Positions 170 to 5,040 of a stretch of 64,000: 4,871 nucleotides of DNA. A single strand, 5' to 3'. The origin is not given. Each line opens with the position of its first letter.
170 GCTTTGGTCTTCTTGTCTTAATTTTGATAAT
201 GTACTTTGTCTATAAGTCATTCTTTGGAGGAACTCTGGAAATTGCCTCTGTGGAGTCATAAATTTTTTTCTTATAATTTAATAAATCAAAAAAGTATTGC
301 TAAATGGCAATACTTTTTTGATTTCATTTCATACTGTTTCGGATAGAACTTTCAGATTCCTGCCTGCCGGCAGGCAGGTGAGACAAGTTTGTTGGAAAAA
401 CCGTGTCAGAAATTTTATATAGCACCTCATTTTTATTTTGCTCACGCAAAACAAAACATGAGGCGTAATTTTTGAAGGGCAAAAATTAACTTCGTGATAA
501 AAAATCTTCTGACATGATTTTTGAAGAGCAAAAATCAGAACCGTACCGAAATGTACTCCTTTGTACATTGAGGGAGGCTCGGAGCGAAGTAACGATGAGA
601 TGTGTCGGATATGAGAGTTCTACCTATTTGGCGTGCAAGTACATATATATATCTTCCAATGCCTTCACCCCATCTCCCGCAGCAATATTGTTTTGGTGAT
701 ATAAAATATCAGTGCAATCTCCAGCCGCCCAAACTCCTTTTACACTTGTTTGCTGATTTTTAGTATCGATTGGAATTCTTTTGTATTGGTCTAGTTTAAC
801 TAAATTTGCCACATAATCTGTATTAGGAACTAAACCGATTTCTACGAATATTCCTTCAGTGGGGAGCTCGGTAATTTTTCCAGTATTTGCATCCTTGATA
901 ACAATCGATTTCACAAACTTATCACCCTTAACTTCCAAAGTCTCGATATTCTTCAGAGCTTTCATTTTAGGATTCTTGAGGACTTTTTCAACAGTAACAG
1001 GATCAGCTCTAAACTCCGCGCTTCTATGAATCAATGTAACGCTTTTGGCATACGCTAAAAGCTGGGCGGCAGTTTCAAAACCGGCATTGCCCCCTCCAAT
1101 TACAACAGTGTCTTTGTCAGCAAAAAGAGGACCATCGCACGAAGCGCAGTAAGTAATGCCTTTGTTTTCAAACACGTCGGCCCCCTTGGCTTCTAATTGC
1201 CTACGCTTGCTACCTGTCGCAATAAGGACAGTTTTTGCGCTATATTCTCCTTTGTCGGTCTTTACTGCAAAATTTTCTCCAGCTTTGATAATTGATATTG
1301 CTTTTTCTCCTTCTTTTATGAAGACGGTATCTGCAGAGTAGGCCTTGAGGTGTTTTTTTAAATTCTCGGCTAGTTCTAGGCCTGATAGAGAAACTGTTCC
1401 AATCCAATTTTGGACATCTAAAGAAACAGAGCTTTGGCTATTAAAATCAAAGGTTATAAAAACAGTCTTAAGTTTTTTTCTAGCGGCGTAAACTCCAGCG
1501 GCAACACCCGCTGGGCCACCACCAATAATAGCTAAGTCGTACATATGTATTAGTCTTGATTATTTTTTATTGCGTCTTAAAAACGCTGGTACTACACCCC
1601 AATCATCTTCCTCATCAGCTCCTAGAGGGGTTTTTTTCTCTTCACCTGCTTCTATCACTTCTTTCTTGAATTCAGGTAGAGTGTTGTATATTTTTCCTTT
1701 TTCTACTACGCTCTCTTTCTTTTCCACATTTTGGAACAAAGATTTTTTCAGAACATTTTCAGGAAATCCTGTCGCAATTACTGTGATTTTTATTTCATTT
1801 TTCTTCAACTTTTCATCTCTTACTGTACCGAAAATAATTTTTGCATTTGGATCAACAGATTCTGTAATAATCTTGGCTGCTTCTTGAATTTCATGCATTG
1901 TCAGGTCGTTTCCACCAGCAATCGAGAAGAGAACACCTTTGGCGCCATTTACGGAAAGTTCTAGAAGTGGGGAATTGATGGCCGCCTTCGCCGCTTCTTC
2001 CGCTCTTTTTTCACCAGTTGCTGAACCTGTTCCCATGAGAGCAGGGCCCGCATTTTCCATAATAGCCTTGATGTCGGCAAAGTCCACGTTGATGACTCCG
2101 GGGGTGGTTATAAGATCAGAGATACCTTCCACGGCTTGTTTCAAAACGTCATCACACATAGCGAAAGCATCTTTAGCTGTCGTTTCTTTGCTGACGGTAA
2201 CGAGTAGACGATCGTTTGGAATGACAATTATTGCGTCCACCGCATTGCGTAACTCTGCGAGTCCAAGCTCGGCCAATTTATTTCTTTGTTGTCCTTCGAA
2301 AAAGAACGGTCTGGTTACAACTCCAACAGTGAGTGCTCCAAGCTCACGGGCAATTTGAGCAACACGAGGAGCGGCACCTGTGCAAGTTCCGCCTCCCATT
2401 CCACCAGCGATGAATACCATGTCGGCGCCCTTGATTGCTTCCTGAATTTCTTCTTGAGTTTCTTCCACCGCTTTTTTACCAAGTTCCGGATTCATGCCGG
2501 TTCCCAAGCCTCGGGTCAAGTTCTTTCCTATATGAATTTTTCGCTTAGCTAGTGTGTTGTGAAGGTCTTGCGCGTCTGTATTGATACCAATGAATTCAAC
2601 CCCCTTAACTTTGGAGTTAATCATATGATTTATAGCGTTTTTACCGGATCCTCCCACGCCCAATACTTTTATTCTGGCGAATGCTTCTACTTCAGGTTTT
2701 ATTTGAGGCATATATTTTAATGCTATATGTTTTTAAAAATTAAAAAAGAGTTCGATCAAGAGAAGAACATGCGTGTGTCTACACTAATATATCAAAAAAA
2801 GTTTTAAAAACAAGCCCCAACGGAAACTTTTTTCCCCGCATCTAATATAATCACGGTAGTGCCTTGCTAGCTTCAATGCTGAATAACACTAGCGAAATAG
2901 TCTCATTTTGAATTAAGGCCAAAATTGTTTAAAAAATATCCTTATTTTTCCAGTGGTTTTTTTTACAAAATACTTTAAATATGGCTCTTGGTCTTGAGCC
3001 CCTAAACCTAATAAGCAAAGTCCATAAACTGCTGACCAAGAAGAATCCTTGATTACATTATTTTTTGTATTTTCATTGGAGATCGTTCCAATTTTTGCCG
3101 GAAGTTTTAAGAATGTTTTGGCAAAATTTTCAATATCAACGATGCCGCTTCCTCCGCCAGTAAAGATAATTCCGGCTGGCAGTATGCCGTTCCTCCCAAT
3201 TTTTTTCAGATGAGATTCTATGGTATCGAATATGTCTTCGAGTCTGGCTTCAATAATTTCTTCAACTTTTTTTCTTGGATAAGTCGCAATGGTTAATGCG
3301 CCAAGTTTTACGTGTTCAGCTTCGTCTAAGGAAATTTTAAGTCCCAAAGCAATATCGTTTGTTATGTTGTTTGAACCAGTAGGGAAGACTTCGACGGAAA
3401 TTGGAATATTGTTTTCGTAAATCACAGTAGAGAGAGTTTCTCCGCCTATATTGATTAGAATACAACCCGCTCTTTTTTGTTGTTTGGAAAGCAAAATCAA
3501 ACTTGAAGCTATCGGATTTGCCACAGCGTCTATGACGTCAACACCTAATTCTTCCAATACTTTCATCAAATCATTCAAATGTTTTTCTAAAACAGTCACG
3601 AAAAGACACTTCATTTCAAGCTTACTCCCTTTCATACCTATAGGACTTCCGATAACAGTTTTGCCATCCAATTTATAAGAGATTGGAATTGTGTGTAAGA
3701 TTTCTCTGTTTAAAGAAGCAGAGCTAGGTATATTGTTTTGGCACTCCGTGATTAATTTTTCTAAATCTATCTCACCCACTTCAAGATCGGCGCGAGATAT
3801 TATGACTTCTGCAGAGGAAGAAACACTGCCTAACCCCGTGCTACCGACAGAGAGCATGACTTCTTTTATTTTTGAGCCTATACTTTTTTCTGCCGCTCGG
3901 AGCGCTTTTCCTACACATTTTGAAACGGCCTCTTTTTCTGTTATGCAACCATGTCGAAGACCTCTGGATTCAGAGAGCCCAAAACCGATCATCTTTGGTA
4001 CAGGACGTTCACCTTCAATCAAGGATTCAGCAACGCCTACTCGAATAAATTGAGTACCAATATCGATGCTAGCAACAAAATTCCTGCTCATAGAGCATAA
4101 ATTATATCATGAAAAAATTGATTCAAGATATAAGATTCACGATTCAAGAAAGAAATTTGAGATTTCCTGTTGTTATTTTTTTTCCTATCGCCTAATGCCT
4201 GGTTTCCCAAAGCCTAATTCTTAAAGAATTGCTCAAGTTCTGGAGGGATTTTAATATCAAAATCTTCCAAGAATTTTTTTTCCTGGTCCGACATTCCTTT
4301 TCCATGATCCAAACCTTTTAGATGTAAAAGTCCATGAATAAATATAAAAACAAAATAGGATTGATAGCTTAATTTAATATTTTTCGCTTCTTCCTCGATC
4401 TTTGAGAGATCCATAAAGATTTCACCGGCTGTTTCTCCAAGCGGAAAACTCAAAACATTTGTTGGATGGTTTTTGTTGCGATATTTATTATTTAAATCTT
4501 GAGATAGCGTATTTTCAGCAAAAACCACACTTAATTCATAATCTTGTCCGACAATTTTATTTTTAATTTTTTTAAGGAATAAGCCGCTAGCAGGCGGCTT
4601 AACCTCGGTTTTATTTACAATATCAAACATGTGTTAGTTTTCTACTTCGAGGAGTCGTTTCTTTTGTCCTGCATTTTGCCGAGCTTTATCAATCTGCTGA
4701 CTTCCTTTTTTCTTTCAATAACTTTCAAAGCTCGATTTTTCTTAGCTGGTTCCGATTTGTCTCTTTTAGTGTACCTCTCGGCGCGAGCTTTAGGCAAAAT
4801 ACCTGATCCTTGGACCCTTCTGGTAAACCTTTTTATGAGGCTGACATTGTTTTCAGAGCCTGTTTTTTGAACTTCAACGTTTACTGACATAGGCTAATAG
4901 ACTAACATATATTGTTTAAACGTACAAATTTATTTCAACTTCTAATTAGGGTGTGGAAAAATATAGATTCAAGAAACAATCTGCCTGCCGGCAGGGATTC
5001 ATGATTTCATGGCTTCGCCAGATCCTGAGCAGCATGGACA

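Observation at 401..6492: Near-identical 115-bp inverted repeats bracket the trxB-ftsZ-ftsA-ybeY-rpsU-hisS-like block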

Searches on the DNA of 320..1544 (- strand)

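Call 37: search_with_rna_model(model_id=R1, sources=[L005, L126, L127, L128, L129, L130, L131, L132, L133, L135, L136, L138, L139, L141, L142, L143, L144, L145, L146, L147, L148, L149, L150, L151, L152, L154, L155, L156, L157, L158, L159, L160, L161, L162, L163, L164, L168, L169, L170, L171, L173, L174, L175, L176, L177, L178, L179, L180, L181, L182, L183, L184, L185], max_evalue=0.001)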
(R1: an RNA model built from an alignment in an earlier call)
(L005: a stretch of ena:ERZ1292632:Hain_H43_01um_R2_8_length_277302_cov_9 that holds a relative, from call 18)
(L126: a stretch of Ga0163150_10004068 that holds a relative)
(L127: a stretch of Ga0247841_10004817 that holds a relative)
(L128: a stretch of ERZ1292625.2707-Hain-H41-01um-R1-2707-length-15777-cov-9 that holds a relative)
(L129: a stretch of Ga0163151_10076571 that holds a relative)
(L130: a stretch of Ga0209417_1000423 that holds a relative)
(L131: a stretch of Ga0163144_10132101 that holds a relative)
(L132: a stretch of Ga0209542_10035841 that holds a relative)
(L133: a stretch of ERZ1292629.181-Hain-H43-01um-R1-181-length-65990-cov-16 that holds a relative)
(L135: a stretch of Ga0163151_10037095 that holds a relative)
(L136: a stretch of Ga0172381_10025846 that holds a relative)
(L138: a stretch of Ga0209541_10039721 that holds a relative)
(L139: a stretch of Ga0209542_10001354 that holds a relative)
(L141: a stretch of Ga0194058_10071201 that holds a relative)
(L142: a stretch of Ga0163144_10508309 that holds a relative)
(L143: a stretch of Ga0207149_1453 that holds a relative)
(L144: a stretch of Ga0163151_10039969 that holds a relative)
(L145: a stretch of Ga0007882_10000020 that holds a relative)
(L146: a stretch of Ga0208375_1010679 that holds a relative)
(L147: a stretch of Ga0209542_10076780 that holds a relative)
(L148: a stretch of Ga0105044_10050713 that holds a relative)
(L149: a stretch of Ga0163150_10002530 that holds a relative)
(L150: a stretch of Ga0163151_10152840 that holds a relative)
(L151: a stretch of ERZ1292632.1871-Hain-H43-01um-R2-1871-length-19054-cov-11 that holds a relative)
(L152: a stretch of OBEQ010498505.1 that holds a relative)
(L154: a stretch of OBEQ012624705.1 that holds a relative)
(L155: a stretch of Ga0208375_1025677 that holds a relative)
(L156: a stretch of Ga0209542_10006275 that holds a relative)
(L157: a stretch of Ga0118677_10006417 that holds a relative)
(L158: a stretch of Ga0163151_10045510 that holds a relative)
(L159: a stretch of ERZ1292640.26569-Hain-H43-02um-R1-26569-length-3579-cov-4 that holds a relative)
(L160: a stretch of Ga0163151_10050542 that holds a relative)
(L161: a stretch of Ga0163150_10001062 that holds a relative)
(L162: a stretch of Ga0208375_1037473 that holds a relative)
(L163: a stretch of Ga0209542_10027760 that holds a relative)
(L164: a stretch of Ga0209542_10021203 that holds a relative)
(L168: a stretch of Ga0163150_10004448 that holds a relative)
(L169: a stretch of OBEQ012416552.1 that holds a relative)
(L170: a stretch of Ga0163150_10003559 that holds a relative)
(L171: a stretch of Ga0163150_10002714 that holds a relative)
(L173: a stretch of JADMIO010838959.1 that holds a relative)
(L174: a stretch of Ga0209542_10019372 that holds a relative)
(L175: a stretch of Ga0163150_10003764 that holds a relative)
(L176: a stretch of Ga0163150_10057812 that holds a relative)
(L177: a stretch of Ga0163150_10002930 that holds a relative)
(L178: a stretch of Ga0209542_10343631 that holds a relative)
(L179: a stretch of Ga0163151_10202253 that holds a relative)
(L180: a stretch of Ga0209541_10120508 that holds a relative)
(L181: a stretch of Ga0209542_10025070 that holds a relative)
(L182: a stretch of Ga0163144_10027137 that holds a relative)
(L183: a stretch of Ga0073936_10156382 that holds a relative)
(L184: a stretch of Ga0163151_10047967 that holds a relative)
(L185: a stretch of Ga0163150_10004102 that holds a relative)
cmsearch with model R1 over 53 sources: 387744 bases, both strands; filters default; matches with E-value up to 0.001: 64.
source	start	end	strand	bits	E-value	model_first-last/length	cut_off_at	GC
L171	4417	4489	-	98.6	1.7e-18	1-73/73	no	0.32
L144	2349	2421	-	95.5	8e-18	1-73/73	no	0.36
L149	2581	2653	+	95.3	9e-18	1-73/73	no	0.36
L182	5816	5888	-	94.9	1.1e-17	1-73/73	no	0.26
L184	2749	2821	-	94.7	1.2e-17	1-73/73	no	0.36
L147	2596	2668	-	94.1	1.6e-17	1-73/73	no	0.32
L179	1061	1133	-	93.7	1.9e-17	1-73/73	no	0.36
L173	8502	8574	+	93.7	2e-17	1-73/73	no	0.34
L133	6561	6633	+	93.5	2.2e-17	1-73/73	no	0.26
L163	3112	3184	-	93.5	2.2e-17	1-73/73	no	0.34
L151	12346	12418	+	93.4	2.3e-17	1-73/73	no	0.36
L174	4463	4535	+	93.2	2.5e-17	1-73/73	no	0.36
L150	819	891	-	92.6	3.4e-17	1-73/73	no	0.36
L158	50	122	-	92.6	3.4e-17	1-73/73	no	0.36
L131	252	323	+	92.5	3.6e-17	1-73/73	no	0.28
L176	440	511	-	92.5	3.6e-17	1-73/73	no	0.28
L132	6767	6839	-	92.2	4.1e-17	1-73/73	no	0.36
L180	1582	1654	+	92.2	4.1e-17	1-73/73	no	0.36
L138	4824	4896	+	91.9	4.8e-17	1-73/73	no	0.33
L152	1504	1576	+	91.7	5.2e-17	1-73/73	no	0.34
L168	13088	13160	+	91.3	6.5e-17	1-73/73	no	0.26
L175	3420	3492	+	90.4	1e-16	1-73/73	no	0.36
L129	2076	2148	-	89.9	1.3e-16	1-73/73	no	0.36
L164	12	84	-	89.6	1.5e-16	1-73/73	no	0.36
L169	1553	1626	+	89.4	1.6e-16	1-73/73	no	0.34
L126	7872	7943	-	89.2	1.9e-16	1-73/73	no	0.29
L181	7446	7518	-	88.9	2.2e-16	1-73/73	no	0.32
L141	686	758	-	87.4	4.4e-16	1-73/73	no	0.29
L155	1950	2023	-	87.2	5e-16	1-73/73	no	0.36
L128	1162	1234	+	87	5.6e-16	1-73/73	no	0.33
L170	12096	12168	+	86.7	6.3e-16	1-73/73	no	0.37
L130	5440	5512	-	86.3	7.8e-16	1-73/73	no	0.34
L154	2330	2402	-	85.3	1.3e-15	1-73/73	no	0.38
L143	746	817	-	85.2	1.4e-15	1-73/73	no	0.38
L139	7113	7185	-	84.8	1.6e-15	1-73/73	no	0.36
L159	3027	3099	+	84.5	1.9e-15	1-73/73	no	0.33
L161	3529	3601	-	83.2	3.5e-15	1-73/73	no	0.32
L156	9378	9450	-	83.2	3.6e-15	1-73/73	no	0.36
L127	1928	1999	-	82.9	4.1e-15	1-73/73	no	0.21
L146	302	374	-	81.7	7.7e-15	1-73/73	no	0.37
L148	1691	1764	+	78.3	4.1e-14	1-73/73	no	0.36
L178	1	68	+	76.3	1.1e-13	6-73/73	5'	0.35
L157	6135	6207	-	73.5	4.6e-13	1-73/73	no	0.34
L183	1488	1556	+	71.5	1.2e-12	1-73/73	no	0.32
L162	310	383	-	67.4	9.1e-12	1-73/73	no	0.32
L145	8782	8855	-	55.6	3.2e-09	1-73/73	no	0.31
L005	5108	5190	-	50.4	4.3e-08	1-73/73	no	0.36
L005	11054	11125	+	50.2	4.9e-08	1-73/73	no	0.33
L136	3611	3688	+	48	1.4e-07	1-73/73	no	0.24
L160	2370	2438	+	47.5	1.8e-07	1-73/73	no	0.36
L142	255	320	-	47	2.4e-07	1-73/73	no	0.3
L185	3153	3218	+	47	2.4e-07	1-73/73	no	0.3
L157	7145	7207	+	45.9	4.1e-07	1-73/73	no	0.32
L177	6371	6439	-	45.9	4.1e-07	1-73/73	no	0.35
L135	1851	1922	+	44.5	8.1e-07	1-73/73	no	0.29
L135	1802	1850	+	36.4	4.6e-05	1-73/73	no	0.35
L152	1527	1595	-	33.5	0.0002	1-73/73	no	0.36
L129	2050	2125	+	33.5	0.0002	1-73/73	no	0.37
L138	4847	4919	-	32.7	0.00029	1-73/73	no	0.45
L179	1031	1110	+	32.4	0.00034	1-73/73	no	0.31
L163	3082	3161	+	32.4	0.00034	1-73/73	no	0.31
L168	13111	13169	-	32.4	0.00034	1-73/73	no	0.32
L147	2558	2645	+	32.1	0.00039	1-73/73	no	0.35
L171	4409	4466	+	30.6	0.00083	1-73/73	no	0.36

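Call 82: search_rna_families(source=window, start=320, end=640, threshold=evalue, max_evalue=10)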
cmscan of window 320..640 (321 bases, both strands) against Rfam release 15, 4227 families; matches with E-value up to 10: 11.
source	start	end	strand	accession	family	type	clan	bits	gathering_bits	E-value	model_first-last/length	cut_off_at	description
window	384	467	-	RF00020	U5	Gene; snRNA; splicing;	-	18.8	40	2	1-117/117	no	U5 spliceosomal RNA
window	396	522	-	RF04134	MIR7504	Gene; miRNA;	-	18.6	83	1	1-124/124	no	MIR7504 microRNA precursor family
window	376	468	-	RF02310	TtnuHACA2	Gene; snRNA; snoRNA; HACA-box;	-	18.6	100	1.8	1-121/121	no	Tetrahymena snoRNA TtnuHACA2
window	411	508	+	RF03566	mir-4875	Gene; miRNA;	-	17.4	90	0.8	1-73/73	no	mir-4875 microRNA precursor family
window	351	504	-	RF02070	STnc300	Gene; sRNA;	-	17.3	80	7.3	1-159/159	no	Salmonella enterica sRNA STnc300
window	401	541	-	RF01578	RUF1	Gene; sRNA;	-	16.9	70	0.55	1-264/264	no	Plasmodium RNA of unkown function RUF1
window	419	470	-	RF03394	mir-2574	Gene; miRNA;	-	14.6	90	4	1-68/68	no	mir-2574 microRNA precursor family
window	456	554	+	RF00265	SNORA69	Gene; snRNA; snoRNA; HACA-box;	-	14.1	47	6.9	1-132/132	no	Small nucleolar RNA SNORA69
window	347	390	+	RF00630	P26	Gene;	-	11.2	36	9.7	1-66/66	no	Pseudomonas sRNA P26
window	588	619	+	RF01136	sR28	Gene; snRNA; snoRNA; CD-box;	-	10.5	39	2.2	1-55/55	no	Small nucleolar RNA sR28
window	469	509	+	RF02943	Bacteroidales-2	Gene; sRNA;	-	9.7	204.3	3.2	346-385/392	no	Bacteroidales-2 RNA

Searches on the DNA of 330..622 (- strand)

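Call 58: search_dna_similar(query=window:330-622:-, collection=phages, mode=distant, max_evalue=0.001)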
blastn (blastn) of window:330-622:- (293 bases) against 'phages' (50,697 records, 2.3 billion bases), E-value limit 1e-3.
No match.

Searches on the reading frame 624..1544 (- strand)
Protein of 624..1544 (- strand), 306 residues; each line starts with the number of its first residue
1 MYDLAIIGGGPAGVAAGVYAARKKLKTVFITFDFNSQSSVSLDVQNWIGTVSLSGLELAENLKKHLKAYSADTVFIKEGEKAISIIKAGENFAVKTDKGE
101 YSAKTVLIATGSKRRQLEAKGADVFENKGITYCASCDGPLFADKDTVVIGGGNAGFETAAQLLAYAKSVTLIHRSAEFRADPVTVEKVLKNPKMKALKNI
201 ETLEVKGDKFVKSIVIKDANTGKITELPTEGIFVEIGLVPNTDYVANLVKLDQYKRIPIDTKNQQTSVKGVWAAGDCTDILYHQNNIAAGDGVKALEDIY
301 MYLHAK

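Call 18: find_encoding_contigs(protein=window:624-1544:-, flank=10000, max_places=10)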
Protein window:624-1544:- (306 aa): 7 contigs read that carry it; 4 places shown.
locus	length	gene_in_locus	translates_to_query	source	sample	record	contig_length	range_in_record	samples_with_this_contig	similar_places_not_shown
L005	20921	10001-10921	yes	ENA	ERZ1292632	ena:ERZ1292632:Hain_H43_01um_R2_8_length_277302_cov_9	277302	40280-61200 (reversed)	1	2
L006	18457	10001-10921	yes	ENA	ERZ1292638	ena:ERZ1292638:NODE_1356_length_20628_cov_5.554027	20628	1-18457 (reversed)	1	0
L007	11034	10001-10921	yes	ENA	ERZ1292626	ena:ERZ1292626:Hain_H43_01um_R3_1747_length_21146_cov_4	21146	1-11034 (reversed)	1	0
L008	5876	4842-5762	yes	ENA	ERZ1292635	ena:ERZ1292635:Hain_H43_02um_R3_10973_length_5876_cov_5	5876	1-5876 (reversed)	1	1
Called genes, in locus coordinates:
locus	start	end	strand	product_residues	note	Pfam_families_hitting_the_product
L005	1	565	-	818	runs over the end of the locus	PF00521:DNA_topoisoIV, PF03989:DNA_gyraseA_C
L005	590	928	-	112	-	-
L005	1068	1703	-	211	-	PF13483:Lactamase_B_3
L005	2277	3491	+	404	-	PF23459:S1_RRP5 (faint), PF00575:S1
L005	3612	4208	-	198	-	PF01195:Pept_tRNA_hydro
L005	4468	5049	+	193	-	PF10502:Peptidase_S26, PF00717:Peptidase_S24 (faint)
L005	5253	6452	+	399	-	PF03129:HGTP_anticodon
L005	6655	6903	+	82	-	-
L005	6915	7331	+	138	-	PF02130:YbeY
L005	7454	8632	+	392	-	PF02491:SHS2_FTSA, PF14450:FtsA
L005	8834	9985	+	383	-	PF00091:Tubulin, PF12327:FtsZ_C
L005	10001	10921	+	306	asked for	PF00890:FAD_binding_2 (faint), PF01134:GIDA (faint), PF01266:DAO (faint), PF03486:HI0933_like (faint), PF07992:Pyr_redox_2, PF12831:FAD_oxidored (faint), PF13738:Pyr_redox_3, PF00070:Pyr_redox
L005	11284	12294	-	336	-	PF00188:CAP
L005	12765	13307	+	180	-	-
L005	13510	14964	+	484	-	PF01471:PG_binding_1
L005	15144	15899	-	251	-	-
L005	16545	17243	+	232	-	-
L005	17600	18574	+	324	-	-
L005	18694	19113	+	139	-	PF00293:NUDIX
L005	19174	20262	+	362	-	-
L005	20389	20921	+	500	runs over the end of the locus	PF00814:TsaD, PF22521:HypF_C_2 (weak)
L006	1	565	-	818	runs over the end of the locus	PF00521:DNA_topoisoIV, PF03989:DNA_gyraseA_C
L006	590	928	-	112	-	-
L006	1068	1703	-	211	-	PF13483:Lactamase_B_3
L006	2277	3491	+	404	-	PF23459:S1_RRP5 (faint), PF00575:S1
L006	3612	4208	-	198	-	PF01195:Pept_tRNA_hydro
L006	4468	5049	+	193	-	PF10502:Peptidase_S26, PF00717:Peptidase_S24 (faint)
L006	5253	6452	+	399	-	PF03129:HGTP_anticodon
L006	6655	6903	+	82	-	-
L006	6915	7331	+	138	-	PF02130:YbeY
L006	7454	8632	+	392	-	PF02491:SHS2_FTSA, PF14450:FtsA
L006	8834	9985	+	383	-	PF00091:Tubulin, PF12327:FtsZ_C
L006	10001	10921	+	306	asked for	PF00890:FAD_binding_2 (faint), PF01134:GIDA (faint), PF01266:DAO (faint), PF03486:HI0933_like (faint), PF07992:Pyr_redox_2, PF12831:FAD_oxidored (faint), PF13738:Pyr_redox_3, PF00070:Pyr_redox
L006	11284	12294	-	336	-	PF00188:CAP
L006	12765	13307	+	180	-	-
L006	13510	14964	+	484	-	PF01471:PG_binding_1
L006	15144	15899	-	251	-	-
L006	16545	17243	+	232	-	-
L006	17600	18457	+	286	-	?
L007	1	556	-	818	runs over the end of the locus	PF00521:DNA_topoisoIV, PF03989:DNA_gyraseA_C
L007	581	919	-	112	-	-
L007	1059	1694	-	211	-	PF13483:Lactamase_B_3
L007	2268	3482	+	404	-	PF23459:S1_RRP5 (faint), PF00575:S1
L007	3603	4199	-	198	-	PF01195:Pept_tRNA_hydro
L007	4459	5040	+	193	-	PF10502:Peptidase_S26, PF00717:Peptidase_S24 (faint)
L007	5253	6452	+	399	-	PF03129:HGTP_anticodon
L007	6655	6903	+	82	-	-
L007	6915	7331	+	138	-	PF02130:YbeY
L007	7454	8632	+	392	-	PF02491:SHS2_FTSA, PF14450:FtsA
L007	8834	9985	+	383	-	PF00091:Tubulin, PF12327:FtsZ_C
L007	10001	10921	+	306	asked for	PF00890:FAD_binding_2 (faint), PF01134:GIDA (faint), PF01266:DAO (faint), PF03486:HI0933_like (faint), PF07992:Pyr_redox_2, PF12831:FAD_oxidored (faint), PF13738:Pyr_redox_3, PF00070:Pyr_redox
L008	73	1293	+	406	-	PF03129:HGTP_anticodon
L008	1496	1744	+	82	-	-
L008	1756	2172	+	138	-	PF02130:YbeY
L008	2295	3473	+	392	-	PF02491:SHS2_FTSA, PF14450:FtsA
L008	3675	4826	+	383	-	PF00091:Tubulin, PF12327:FtsZ_C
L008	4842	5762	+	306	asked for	PF00890:FAD_binding_2 (faint), PF01134:GIDA (faint), PF01266:DAO (faint), PF03486:HI0933_like (faint), PF07992:Pyr_redox_2, PF12831:FAD_oxidored (faint), PF13738:Pyr_redox_3, PF00070:Pyr_redox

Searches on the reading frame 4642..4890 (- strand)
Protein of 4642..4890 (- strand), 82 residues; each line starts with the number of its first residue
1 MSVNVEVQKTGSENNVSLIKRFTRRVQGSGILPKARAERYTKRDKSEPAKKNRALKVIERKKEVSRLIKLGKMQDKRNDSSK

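Call 67: search_protein_families(library=pfam, proteins=[window:4642-4890:-], max_evalue=0.001)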
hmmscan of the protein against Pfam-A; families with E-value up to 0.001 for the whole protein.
window:4642-4890:- (82 aa): 0 families
